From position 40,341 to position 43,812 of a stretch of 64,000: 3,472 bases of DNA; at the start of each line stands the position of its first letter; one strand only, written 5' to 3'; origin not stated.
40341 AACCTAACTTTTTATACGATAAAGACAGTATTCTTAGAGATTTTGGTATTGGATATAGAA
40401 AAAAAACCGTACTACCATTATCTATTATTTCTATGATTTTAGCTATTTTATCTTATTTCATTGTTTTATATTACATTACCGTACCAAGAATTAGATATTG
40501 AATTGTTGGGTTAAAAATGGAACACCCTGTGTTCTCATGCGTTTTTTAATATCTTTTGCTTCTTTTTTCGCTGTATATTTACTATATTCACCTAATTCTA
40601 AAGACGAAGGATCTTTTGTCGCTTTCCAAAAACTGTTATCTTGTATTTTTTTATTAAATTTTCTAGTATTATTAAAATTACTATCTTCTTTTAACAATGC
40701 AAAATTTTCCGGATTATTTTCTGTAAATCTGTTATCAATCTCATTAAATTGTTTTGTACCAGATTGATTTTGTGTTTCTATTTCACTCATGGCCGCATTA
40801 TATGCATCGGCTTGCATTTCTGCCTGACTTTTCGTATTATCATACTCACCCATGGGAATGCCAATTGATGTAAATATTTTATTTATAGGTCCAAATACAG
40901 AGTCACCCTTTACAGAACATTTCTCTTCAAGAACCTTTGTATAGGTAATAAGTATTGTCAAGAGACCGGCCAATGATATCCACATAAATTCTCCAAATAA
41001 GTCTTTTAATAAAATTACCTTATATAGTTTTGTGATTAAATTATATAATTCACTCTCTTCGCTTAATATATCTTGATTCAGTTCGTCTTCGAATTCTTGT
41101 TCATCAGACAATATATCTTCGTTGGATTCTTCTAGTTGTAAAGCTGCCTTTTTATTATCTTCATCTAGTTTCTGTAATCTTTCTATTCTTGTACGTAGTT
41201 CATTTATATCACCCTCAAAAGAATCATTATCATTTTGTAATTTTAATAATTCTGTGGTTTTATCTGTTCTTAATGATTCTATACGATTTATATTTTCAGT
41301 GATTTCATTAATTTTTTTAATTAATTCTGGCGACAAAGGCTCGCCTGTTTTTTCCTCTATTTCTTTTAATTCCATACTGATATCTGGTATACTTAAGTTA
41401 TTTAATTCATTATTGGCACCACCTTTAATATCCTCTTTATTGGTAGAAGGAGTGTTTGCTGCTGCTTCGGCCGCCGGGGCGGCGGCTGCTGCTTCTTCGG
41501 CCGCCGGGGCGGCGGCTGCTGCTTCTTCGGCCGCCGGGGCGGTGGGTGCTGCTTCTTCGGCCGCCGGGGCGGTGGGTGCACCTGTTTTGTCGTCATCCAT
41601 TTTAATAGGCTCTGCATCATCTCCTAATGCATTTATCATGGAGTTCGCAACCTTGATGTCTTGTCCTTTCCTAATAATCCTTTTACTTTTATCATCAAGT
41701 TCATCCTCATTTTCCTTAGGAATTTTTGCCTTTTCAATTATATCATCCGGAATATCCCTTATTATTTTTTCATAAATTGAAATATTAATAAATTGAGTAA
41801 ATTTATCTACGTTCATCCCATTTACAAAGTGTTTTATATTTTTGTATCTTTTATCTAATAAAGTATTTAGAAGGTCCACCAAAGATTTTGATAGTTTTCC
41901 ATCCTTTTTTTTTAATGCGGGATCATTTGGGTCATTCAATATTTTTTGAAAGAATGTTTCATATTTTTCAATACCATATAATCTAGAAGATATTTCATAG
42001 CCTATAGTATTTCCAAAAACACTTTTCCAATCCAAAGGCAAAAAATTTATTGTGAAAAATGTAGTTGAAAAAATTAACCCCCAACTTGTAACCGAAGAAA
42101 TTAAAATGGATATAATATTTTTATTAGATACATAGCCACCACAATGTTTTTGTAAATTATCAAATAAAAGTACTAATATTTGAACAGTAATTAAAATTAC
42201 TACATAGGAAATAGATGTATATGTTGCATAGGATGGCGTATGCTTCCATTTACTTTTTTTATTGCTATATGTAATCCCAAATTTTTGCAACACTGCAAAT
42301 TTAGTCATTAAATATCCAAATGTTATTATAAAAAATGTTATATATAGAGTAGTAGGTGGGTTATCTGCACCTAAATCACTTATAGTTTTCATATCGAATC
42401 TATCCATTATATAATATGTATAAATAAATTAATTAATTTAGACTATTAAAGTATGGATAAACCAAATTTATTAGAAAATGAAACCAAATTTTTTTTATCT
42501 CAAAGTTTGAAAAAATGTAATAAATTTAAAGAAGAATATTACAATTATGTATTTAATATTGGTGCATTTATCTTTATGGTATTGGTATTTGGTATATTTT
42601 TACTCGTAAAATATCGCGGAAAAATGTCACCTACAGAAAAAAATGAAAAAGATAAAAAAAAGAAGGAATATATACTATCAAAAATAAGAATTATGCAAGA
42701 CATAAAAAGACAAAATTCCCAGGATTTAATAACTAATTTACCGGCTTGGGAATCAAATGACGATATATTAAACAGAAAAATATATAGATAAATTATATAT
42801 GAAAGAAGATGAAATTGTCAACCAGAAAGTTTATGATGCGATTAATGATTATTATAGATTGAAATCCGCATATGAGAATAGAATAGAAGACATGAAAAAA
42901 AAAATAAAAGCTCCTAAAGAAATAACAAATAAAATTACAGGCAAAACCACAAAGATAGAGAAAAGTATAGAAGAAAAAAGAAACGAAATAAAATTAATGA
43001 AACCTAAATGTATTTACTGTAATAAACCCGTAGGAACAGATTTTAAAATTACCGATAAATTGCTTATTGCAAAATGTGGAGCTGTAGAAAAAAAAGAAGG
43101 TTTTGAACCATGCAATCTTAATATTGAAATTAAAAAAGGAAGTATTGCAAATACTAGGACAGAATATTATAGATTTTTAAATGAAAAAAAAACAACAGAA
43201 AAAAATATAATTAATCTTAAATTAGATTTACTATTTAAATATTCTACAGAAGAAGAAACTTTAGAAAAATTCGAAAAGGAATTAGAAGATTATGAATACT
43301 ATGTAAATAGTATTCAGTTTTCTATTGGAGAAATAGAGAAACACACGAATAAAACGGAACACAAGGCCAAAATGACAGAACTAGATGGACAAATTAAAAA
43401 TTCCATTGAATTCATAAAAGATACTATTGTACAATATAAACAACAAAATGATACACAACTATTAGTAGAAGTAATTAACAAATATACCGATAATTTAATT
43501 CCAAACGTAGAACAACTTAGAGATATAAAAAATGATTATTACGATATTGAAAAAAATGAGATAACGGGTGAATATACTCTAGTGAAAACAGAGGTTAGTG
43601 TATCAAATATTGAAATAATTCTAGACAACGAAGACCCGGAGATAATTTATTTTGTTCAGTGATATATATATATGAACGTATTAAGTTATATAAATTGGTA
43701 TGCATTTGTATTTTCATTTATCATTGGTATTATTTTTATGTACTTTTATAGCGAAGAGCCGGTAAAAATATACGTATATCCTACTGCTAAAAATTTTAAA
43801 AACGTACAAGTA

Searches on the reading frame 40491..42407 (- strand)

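Call 10: search_protein_families(library=pfam, proteins=[window:40491-42407:-], max_evalue=0.01)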
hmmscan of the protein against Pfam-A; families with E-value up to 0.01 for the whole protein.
window:40491-42407:- (638 aa): 1 family
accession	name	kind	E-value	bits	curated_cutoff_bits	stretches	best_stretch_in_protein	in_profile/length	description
PF14093.11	DUF4271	-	0.0065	16.8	29.7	0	17-120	82-184/206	Domain of unknown function (DUF4271)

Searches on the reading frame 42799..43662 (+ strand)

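Call 10: search_protein_families(library=pfam, proteins=[window:42799-43662:+], max_evalue=0.01)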
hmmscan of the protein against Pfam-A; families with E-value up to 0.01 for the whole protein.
window:42799-43662:+ (287 aa): 1 family
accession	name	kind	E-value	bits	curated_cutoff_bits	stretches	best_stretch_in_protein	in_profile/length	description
PF05227.19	CHASE3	-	0.0022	18.3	28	0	162-219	41-99/138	CHASE3 domain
